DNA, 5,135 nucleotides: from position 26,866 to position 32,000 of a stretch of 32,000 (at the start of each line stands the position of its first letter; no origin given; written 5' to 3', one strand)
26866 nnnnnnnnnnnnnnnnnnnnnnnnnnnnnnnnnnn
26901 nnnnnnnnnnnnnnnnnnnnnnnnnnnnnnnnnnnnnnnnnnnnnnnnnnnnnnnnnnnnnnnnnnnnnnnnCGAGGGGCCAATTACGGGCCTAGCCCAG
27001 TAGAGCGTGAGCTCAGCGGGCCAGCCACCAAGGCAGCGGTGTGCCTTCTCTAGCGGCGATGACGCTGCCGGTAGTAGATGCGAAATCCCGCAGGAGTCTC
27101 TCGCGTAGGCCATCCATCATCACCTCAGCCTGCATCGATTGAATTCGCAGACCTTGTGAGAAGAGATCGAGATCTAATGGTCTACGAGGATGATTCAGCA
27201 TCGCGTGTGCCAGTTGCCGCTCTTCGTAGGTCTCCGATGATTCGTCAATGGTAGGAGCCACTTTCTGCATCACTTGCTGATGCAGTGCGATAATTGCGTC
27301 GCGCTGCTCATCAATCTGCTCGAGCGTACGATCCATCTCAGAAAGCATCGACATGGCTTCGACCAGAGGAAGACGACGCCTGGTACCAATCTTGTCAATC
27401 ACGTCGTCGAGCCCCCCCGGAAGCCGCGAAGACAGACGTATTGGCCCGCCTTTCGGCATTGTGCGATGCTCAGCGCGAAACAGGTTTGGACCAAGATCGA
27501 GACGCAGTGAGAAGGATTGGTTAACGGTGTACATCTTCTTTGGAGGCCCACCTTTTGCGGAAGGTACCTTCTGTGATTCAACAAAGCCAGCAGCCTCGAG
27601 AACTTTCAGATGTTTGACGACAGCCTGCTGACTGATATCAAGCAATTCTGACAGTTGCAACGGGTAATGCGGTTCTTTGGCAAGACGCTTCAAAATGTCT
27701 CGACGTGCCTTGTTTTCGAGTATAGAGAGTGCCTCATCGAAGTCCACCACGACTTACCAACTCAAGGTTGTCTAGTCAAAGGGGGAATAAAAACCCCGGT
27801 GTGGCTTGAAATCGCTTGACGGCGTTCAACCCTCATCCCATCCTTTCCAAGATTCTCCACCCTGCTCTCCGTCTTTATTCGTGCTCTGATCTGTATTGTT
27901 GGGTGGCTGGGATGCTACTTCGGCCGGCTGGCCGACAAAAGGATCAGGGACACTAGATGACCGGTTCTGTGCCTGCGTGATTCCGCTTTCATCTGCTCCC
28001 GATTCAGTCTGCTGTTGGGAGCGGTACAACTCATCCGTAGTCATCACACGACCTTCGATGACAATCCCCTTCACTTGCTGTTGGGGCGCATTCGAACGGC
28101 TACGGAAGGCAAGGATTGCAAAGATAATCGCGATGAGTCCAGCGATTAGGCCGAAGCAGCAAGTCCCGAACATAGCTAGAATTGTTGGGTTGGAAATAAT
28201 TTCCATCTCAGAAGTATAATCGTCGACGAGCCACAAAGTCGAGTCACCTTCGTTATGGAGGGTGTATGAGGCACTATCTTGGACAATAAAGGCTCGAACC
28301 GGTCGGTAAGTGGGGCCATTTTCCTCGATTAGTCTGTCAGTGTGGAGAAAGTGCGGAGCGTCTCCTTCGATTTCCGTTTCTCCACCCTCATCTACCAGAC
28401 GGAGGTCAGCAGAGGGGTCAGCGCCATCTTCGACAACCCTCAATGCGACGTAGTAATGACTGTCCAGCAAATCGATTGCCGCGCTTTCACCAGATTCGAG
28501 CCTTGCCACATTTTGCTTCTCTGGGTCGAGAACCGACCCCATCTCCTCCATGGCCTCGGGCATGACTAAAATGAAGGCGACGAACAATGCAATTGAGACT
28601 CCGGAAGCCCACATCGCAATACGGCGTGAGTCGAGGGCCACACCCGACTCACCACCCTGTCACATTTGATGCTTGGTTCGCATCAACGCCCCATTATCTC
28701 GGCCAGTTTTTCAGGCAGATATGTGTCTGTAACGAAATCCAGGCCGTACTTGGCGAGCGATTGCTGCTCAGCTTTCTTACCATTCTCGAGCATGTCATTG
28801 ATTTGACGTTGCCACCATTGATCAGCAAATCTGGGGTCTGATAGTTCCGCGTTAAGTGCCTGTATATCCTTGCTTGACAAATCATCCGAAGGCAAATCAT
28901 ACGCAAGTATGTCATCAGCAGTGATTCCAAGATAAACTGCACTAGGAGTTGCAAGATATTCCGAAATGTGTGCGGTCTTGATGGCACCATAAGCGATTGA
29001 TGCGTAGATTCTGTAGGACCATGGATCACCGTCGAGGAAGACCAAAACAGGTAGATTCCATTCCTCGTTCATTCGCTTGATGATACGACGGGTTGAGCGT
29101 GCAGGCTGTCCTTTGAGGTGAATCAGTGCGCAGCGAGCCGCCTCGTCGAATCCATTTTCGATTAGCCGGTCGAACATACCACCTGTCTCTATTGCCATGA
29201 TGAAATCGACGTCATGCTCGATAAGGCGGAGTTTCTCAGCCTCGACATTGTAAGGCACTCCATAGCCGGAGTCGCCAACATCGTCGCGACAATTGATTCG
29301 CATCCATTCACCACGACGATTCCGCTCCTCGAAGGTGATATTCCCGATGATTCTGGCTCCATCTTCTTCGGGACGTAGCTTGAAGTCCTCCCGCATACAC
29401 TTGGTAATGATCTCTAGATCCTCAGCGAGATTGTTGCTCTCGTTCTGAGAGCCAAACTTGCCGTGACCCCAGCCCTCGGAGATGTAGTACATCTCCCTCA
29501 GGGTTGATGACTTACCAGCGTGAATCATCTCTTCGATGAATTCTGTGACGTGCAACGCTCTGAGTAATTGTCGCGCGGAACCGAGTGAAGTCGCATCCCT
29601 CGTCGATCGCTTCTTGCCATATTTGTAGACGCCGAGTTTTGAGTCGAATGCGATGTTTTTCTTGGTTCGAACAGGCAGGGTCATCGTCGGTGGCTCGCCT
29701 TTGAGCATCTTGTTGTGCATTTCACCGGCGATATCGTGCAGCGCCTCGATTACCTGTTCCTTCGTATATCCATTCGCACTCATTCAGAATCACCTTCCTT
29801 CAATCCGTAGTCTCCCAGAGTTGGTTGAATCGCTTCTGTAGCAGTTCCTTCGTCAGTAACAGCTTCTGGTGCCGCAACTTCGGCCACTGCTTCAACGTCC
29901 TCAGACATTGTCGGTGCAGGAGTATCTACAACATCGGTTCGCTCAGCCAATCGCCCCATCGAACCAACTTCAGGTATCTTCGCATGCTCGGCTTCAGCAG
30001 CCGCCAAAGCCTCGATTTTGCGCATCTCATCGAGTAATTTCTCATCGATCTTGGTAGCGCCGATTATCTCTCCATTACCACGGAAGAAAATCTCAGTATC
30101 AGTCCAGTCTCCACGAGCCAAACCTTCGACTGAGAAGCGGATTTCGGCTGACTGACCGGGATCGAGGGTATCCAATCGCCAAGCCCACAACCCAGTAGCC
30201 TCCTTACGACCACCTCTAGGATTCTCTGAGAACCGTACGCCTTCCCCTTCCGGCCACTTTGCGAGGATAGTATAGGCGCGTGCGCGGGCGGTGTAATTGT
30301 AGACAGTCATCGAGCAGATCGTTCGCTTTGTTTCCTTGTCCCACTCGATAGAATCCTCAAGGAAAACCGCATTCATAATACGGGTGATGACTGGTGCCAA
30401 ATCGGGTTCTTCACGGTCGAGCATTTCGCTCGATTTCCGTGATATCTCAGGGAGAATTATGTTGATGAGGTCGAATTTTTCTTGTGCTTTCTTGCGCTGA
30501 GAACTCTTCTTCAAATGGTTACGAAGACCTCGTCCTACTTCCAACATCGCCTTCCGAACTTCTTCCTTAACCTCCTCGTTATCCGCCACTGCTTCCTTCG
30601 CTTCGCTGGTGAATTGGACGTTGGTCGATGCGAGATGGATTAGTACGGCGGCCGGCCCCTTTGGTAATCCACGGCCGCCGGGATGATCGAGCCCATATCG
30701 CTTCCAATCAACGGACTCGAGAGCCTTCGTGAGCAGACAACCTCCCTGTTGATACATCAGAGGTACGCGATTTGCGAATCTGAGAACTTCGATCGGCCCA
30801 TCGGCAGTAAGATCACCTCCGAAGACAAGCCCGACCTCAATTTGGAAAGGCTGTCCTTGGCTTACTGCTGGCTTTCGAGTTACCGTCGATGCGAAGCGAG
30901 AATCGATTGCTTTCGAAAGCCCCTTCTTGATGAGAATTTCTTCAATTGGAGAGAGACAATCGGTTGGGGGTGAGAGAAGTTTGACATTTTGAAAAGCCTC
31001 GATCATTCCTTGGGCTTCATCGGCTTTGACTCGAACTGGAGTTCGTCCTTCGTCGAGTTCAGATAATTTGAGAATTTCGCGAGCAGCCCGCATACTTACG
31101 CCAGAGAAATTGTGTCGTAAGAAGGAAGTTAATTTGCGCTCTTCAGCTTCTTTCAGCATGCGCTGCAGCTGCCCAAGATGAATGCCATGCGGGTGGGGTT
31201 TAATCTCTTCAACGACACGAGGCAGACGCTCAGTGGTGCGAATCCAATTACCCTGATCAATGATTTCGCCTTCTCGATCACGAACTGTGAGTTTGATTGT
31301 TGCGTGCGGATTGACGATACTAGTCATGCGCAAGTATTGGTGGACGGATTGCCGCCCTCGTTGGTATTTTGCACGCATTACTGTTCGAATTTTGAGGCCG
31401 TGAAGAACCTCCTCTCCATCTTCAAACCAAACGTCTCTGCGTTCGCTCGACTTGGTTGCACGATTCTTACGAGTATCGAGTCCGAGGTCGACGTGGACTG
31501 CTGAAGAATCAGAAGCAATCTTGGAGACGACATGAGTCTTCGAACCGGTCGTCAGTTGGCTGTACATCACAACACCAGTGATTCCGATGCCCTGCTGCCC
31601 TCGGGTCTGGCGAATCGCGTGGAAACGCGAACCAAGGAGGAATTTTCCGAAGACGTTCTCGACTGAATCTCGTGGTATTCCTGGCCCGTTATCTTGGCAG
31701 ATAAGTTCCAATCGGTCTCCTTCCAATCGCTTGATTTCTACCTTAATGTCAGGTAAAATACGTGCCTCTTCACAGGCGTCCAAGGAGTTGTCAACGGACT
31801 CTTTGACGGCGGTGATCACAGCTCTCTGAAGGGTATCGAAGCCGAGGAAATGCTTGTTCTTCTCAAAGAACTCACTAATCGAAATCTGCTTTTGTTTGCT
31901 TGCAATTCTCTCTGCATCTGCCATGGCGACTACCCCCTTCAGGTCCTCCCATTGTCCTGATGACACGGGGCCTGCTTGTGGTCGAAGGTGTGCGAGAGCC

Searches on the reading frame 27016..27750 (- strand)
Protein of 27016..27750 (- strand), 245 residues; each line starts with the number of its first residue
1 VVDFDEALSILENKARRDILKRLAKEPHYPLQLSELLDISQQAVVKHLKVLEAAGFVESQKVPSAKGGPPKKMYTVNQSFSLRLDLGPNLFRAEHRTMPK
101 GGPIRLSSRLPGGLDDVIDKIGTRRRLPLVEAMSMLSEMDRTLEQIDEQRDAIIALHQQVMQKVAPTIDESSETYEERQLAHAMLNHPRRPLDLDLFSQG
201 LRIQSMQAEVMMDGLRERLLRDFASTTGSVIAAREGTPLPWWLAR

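Call 55: search_protein_families(library=pfam, proteins=[window:27016-27750:-], max_evalue=0.001)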
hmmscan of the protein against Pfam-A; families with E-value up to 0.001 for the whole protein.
window:27016-27750:- (245 aa): 7 families
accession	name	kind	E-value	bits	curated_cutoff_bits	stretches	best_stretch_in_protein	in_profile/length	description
PF12840.13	HTH_20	-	2.1e-13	50.4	27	1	11-59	1-50/51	Helix-turn-helix domain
PF01022.26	HTH_5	-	1.8e-10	41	22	1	14-59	2-47/47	Bacterial regulatory protein, arsR family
PF12802.13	MarR_2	-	2.4e-05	24.8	27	1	28-63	21-56/61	MarR family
PF25213.1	HVO_A0261_N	-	2.4e-05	24.6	35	1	12-60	9-57/86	HVO_A0261 N-terminal domain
PF08279.18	HTH_11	-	0.00015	22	25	1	16-58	2-47/55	HTH domain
PF03551.20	PadR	-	0.00025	21.4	27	1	36-78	26-67/75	Transcriptional regulator PadR-like family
PF13412.12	HTH_24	-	0.00041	20.3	21.9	0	13-58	2-48/48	Winged helix-turn-helix DNA-binding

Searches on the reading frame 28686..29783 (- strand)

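Call 55: search_protein_families(library=pfam, proteins=[window:28686-29783:-], max_evalue=0.001)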
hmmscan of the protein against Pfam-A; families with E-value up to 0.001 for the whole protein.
window:28686-29783:- (366 aa): 3 families
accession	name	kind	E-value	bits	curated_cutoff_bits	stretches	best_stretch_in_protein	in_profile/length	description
PF21180.3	TOP6A-Spo11_Toprim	-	5.5e-58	196.1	24.1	1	194-360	1-170/170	Topoisomerase 6 subunit A/Spo11, Toprim domain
PF20768.2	Topo_VI_alpha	-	4e-19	68.6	23.6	1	139-191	1-50/50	All-beta domain in DNA topoisomerase VI alpha subunit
PF04406.19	TP6A_N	-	7.1e-17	61.4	26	1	72-135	2-61/62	Type IIB DNA topoisomerase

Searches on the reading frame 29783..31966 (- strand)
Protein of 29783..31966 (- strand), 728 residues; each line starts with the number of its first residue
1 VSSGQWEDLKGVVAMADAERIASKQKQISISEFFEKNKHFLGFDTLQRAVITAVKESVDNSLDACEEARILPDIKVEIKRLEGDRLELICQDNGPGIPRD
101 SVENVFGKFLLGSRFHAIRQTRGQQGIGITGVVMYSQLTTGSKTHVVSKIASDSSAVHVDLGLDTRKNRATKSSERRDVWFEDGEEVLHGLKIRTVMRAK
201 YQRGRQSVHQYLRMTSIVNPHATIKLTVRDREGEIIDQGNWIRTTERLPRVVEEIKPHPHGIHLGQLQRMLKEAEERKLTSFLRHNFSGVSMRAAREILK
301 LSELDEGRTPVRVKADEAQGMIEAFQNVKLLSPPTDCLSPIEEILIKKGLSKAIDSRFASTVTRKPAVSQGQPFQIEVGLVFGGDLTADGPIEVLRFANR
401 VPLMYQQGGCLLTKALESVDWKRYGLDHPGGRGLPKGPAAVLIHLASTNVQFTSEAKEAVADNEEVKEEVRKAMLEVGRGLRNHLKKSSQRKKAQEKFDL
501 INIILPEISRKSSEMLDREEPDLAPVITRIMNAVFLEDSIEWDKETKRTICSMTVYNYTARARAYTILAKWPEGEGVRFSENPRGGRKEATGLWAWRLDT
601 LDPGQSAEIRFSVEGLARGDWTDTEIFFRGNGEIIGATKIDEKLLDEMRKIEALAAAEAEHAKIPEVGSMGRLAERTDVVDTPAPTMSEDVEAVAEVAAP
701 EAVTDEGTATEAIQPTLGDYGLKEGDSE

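Call 55: search_protein_families(library=pfam, proteins=[window:29783-31966:-], max_evalue=0.001)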
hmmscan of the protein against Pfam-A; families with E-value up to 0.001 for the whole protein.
window:29783-31966:- (728 aa): 4 families
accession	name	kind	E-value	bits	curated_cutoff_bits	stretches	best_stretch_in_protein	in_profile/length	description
PF09239.17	Topo-VIb_trans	-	4.9e-56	189.3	24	1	333-497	1-159/159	Topoisomerase VI B subunit, transducer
PF02518.31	HATPase_c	-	2.1e-10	41.4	26.4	1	48-149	4-96/111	Histidine kinase-, DNA gyrase B-, and HSP90-like ATPase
PF13589.12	HATPase_c_3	-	7e-09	36.3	25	1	52-162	5-106/137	Histidine kinase-, DNA gyrase B-, and HSP90-like ATPase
PF18000.7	Top6b_C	-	0.0004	21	28.6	0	517-567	1-48/111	Type 2 DNA topoisomerase 6 subunit B C-terminal domain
